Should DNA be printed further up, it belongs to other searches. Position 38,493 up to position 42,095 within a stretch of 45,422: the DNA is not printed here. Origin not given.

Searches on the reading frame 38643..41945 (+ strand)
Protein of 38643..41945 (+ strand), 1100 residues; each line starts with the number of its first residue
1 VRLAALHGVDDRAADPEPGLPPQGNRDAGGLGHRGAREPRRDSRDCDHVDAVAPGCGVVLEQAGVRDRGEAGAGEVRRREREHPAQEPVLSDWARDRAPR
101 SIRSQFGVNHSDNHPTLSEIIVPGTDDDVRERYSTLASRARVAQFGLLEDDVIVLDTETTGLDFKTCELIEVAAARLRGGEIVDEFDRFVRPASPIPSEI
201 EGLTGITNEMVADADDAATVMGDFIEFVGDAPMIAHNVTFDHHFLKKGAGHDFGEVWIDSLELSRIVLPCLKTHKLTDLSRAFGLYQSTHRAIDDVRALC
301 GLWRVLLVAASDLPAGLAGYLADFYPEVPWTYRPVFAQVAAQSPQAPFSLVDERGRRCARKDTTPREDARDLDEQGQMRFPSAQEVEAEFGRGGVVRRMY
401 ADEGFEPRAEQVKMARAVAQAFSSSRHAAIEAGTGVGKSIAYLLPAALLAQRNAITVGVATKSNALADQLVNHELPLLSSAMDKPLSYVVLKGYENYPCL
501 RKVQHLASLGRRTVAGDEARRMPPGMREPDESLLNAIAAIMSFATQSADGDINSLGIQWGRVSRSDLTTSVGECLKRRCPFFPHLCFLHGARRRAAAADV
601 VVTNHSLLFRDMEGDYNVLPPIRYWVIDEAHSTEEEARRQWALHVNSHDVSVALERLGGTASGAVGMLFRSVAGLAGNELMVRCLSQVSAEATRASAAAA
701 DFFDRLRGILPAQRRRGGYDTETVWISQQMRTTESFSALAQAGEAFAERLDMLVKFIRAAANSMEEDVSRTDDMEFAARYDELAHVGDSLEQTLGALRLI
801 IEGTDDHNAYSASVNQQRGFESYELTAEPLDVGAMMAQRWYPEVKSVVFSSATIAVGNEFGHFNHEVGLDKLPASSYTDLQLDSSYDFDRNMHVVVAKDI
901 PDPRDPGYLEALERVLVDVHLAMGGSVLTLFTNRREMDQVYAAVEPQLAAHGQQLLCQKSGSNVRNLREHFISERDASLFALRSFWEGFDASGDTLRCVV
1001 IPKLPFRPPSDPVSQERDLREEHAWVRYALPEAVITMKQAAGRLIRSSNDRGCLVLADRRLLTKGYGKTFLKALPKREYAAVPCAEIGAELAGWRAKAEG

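Call 39: search_protein_families(library=pfam, proteins=[window:38643-41945:+], max_evalue=0.001)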
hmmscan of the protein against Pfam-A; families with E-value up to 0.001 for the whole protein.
window:38643-41945:+ (1100 aa): 4 families
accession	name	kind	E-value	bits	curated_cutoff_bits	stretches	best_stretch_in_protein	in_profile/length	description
PF13307.12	Helicase_C_2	-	4.5e-36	124.9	25.3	1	922-1076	7-169/170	Helicase C-terminal domain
PF00929.31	RNase_T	-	5.4e-25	89.3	24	1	153-300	1-161/164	Exonuclease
PF00270.35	DEAD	-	3.4e-08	33.8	26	0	417-483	6-73/167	DEAD/DEAH box helicase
PF04851.21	ResIII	-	2e-05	25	22.5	0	405-476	2-75/164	Type III restriction enzyme, res subunit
